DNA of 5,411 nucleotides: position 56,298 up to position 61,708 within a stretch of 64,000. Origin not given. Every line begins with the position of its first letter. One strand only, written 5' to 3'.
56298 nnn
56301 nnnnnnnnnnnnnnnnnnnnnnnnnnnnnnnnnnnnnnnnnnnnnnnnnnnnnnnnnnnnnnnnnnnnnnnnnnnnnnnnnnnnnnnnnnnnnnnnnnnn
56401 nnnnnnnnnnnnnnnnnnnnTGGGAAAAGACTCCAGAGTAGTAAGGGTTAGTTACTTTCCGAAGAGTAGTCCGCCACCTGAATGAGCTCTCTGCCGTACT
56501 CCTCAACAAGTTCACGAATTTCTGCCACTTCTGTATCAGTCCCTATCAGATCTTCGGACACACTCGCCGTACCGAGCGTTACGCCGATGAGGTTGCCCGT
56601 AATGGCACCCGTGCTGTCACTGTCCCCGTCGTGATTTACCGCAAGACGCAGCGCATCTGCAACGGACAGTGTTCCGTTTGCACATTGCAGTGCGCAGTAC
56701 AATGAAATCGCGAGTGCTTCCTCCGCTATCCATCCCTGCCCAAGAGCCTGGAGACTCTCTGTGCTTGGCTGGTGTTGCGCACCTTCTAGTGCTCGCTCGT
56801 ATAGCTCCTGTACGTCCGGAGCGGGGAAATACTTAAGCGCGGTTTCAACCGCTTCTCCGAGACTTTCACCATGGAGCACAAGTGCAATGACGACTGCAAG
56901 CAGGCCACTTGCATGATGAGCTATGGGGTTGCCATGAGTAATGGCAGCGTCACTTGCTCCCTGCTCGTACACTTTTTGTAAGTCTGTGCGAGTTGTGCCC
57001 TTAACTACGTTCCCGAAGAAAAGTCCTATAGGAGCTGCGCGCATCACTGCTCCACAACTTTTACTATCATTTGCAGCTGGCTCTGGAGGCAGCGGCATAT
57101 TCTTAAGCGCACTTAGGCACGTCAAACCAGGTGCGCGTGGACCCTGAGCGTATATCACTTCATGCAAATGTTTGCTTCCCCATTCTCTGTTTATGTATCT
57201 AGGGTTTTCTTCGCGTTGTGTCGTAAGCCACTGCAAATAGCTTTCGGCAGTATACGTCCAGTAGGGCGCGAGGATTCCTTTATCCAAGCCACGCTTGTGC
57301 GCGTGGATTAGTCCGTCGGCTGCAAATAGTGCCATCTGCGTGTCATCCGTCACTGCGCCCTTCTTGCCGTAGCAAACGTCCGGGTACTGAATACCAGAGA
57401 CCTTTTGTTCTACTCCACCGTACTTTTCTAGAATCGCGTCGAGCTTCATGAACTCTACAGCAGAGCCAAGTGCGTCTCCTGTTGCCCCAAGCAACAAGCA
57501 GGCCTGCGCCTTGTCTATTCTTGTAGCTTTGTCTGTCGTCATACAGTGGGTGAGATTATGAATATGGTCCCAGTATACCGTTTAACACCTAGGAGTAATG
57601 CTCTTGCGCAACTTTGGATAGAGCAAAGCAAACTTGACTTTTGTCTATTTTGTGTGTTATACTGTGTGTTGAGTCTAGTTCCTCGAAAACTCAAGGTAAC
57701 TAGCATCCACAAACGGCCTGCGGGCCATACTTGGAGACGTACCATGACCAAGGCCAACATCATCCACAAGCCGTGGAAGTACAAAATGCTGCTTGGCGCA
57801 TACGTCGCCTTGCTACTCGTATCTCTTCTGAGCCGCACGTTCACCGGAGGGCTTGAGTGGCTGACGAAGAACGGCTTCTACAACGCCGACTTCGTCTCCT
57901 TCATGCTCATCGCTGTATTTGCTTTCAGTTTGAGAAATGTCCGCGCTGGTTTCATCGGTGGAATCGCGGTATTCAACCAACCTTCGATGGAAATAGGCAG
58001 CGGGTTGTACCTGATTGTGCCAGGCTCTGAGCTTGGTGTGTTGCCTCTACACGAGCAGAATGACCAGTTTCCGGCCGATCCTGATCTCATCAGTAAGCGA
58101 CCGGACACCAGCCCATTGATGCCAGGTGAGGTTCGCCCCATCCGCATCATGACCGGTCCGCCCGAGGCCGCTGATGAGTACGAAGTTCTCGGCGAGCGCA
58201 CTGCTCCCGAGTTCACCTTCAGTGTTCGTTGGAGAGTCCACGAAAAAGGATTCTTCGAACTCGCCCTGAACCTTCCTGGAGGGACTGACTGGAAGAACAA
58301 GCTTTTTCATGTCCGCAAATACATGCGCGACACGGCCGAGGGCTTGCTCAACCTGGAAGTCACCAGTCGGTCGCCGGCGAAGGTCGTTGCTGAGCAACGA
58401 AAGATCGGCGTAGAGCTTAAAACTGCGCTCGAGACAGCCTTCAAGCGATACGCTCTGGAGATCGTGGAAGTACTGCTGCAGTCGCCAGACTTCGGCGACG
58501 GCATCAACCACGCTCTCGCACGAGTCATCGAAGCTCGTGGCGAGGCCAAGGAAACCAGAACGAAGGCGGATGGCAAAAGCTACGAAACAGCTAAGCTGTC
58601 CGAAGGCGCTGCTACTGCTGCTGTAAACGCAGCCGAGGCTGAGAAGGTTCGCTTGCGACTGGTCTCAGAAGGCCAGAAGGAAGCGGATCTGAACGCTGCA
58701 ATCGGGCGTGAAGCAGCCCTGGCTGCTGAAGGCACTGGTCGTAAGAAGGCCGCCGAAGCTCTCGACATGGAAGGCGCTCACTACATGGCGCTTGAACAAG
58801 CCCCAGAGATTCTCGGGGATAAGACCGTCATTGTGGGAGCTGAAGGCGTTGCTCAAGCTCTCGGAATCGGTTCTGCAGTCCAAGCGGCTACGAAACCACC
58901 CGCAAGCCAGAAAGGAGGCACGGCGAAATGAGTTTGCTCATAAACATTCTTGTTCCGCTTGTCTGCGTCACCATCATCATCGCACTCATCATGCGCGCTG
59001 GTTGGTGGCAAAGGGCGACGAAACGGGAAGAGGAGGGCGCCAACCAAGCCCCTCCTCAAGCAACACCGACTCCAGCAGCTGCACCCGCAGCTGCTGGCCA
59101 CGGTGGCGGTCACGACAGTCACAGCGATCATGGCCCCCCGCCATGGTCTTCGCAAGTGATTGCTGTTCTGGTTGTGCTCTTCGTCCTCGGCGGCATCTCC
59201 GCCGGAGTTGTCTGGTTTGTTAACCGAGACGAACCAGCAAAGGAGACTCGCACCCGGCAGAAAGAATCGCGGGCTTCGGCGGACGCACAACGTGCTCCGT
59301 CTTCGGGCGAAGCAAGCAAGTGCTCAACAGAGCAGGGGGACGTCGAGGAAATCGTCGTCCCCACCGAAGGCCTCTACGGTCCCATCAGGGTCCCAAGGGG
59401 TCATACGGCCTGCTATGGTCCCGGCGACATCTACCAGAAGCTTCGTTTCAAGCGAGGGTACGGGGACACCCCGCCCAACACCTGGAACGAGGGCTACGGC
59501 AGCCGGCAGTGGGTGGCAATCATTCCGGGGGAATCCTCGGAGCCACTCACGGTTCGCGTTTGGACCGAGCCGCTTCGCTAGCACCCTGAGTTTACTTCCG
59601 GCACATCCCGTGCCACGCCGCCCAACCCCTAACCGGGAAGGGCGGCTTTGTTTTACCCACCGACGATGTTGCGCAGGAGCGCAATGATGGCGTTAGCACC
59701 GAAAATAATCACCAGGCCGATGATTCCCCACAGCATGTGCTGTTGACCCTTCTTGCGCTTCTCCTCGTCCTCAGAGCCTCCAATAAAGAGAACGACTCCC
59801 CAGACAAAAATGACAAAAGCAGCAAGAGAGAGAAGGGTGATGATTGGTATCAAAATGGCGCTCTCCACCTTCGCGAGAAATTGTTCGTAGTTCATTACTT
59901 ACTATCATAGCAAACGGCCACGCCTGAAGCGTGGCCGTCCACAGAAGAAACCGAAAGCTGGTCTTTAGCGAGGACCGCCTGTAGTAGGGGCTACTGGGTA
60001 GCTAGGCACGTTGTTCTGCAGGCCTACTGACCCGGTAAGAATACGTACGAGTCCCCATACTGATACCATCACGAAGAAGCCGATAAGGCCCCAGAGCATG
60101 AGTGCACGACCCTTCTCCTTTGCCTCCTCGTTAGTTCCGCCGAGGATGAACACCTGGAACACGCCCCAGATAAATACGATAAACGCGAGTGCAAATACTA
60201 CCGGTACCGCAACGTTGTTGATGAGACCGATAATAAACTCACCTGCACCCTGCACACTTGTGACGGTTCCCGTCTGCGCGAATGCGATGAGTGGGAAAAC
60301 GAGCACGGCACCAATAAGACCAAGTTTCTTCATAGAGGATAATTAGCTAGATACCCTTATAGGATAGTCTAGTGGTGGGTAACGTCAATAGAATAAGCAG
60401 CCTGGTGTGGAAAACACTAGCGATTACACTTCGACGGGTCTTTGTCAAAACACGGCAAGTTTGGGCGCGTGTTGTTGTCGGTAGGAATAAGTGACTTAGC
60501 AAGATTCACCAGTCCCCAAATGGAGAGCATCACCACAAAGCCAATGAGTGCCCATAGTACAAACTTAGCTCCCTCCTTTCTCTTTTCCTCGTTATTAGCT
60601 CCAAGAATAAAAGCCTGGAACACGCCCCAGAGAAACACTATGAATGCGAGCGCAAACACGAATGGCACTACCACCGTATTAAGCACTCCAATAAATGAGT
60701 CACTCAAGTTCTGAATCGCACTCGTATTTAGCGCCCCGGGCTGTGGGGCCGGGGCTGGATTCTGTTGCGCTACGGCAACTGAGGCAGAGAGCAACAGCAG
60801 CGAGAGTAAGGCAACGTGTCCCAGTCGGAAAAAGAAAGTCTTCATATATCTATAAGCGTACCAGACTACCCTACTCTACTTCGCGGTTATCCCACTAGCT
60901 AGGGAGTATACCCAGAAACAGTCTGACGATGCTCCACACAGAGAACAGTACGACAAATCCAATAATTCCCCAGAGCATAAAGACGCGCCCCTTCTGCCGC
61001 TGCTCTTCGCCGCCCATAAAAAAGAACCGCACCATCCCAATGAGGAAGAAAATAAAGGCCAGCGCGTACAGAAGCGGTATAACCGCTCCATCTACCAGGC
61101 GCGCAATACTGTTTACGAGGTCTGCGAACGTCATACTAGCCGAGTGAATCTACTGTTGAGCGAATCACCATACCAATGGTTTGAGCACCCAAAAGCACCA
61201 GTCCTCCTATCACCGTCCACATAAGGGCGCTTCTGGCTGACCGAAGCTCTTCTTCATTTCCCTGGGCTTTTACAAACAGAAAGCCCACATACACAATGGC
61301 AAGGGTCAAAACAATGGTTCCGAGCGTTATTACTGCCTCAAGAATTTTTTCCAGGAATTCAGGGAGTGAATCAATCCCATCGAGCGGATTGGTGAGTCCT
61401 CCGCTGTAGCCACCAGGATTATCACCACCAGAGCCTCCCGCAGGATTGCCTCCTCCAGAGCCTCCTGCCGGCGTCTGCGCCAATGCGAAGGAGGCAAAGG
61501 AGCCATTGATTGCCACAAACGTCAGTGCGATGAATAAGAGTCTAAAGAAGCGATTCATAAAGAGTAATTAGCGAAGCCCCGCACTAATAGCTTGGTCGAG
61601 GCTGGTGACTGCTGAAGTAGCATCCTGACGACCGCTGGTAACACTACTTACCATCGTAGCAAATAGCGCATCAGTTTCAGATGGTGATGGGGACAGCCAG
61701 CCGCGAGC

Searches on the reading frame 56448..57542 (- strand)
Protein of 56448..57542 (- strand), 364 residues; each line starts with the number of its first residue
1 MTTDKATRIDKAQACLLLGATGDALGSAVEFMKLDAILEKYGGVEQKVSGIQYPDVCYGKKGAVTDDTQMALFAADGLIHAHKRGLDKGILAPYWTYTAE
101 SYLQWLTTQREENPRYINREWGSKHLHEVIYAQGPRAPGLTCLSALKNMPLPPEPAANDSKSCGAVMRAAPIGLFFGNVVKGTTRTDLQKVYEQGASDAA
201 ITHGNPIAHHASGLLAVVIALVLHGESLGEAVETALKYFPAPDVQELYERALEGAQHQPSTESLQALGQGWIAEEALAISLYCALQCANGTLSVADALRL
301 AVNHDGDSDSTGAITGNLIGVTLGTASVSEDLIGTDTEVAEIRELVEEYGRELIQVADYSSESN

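Call 105: search_protein_families(library=pfam, proteins=[window:56448-57542:-], max_evalue=0.00001)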
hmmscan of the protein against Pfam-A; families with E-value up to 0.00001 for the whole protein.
window:56448-57542:- (364 aa): 1 family
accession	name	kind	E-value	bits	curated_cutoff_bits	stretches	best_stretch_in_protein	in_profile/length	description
PF03747.19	ADP_ribosyl_GH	-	5.3e-61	207.2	26.2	1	14-330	1-286/287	ADP-ribosylglycohydrolase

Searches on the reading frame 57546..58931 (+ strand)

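Call 9: search_protein_families(library=pfam, proteins=[window:57546-58931:+], max_evalue=0.01)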
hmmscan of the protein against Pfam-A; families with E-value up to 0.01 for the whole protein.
window:57546-58931:+ (461 aa): 1 family
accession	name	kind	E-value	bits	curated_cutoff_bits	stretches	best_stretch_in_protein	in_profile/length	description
PF01145.31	Band_7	-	2e-09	38.2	23.6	1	132-340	3-171/176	SPFH domain / Band 7 family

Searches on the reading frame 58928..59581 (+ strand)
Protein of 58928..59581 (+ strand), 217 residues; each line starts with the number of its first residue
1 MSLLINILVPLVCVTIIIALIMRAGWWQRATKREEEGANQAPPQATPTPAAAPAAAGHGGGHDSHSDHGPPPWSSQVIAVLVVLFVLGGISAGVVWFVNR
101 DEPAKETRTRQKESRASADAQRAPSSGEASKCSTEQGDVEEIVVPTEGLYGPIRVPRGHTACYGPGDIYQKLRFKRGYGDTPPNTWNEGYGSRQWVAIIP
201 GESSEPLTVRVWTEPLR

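Call 9: search_protein_families(library=pfam, proteins=[window:58928-59581:+], max_evalue=0.01)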
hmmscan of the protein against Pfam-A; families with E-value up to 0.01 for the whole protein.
window:58928-59581:+ (217 aa): 1 family
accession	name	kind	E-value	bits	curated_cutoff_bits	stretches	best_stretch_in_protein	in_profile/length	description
PF04277.18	OAD_gamma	-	0.00045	21.3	27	0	79-142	13-64/76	Oxaloacetate decarboxylase, gamma chain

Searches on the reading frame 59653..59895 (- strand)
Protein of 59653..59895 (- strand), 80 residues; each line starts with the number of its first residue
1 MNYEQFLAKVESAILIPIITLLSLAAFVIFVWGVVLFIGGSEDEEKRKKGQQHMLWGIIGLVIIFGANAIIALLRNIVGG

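Call 9: search_protein_families(library=pfam, proteins=[window:59653-59895:-], max_evalue=0.01)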
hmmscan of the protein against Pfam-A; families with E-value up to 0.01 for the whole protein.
window:59653-59895:- (80 aa): 4 families
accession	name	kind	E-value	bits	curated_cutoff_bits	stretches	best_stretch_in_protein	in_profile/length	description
PF18895.5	T4SS_pilin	-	1.7e-09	38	26.6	1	12-72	10-69/71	Type IV secretion system pilin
PF04956.18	TrbC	-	9.9e-05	22.9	27.9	1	1-73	35-97/98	TrbC/VIRB2 pilin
PF07666.16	MpPF26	-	0.00026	21.4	37.2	1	14-64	7-64/75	M penetrans paralogue family 26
PF04515.18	Choline_transpo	-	0.0077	15.9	26.9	1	6-51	34-86/326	Plasma-membrane choline transporter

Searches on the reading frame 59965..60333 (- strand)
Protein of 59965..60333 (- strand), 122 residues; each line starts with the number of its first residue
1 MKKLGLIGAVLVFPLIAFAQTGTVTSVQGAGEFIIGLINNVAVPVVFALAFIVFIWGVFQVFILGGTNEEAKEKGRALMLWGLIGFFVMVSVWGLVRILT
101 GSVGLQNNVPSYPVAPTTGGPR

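Call 9: search_protein_families(library=pfam, proteins=[window:59965-60333:-], max_evalue=0.01)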
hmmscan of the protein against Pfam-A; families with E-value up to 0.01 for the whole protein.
window:59965-60333:- (122 aa): 3 families
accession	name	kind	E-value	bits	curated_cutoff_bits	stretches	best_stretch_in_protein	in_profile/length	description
PF18895.5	T4SS_pilin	-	7e-08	32.9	26.6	1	37-99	11-71/71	Type IV secretion system pilin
PF10951.13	DUF2776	-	0.0023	17.7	26.1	1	45-114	229-296/348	Protein of unknown function (DUF2776)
PF04479.18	RTA1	-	0.0078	16.2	24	1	25-109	99-174/208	RTA1 like protein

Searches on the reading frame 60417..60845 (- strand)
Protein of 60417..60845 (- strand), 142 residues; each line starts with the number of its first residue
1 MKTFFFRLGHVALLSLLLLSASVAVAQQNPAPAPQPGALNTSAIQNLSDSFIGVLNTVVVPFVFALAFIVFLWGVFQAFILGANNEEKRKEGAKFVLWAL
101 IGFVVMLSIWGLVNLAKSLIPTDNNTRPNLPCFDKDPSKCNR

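Call 9: search_protein_families(library=pfam, proteins=[window:60417-60845:-], max_evalue=0.01)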
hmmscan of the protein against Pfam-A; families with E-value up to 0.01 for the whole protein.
window:60417-60845:- (142 aa): 2 families
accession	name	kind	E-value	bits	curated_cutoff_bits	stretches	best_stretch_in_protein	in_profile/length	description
PF18895.5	T4SS_pilin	-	1e-08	35.5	26.6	1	53-115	7-70/71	Type IV secretion system pilin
PF04893.22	Yip1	-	0.0039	17.5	28.6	1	10-116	28-120/173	Yip1 domain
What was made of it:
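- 59653..61558 (-): Array of five small VirB2-type pilin paralogs (80, 122, 142, 79 and 140 aa): the free-standing form of the shared module. All pass PF18895 (call 9).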

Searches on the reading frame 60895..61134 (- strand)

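Call 9: search_protein_families(library=pfam, proteins=[window:60895-61134:-], max_evalue=0.01)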
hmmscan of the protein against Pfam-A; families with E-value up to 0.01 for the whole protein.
window:60895-61134:- (79 aa): 1 family
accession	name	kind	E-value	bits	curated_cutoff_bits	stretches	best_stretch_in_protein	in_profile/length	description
PF18895.5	T4SS_pilin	-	3.5e-10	40.2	26.6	1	6-73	4-71/71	Type IV secretion system pilin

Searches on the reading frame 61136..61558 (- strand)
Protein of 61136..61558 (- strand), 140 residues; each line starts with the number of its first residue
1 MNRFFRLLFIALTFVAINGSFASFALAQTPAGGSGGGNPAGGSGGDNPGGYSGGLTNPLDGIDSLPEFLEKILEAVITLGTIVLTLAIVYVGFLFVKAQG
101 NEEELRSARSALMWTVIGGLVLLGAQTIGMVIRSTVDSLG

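Call 9: search_protein_families(library=pfam, proteins=[window:61136-61558:-], max_evalue=0.01)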
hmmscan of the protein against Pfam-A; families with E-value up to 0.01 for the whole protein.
window:61136-61558:- (140 aa): 3 families
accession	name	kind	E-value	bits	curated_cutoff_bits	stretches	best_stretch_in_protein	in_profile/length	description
PF18895.5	T4SS_pilin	-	3e-08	34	26.6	1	63-129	3-68/71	Type IV secretion system pilin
PF04956.18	TrbC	-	9.3e-06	26.2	27.9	1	63-129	35-95/98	TrbC/VIRB2 pilin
PF04515.18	Choline_transpo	-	0.007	16.1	26.9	1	69-139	248-317/326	Plasma-membrane choline transporter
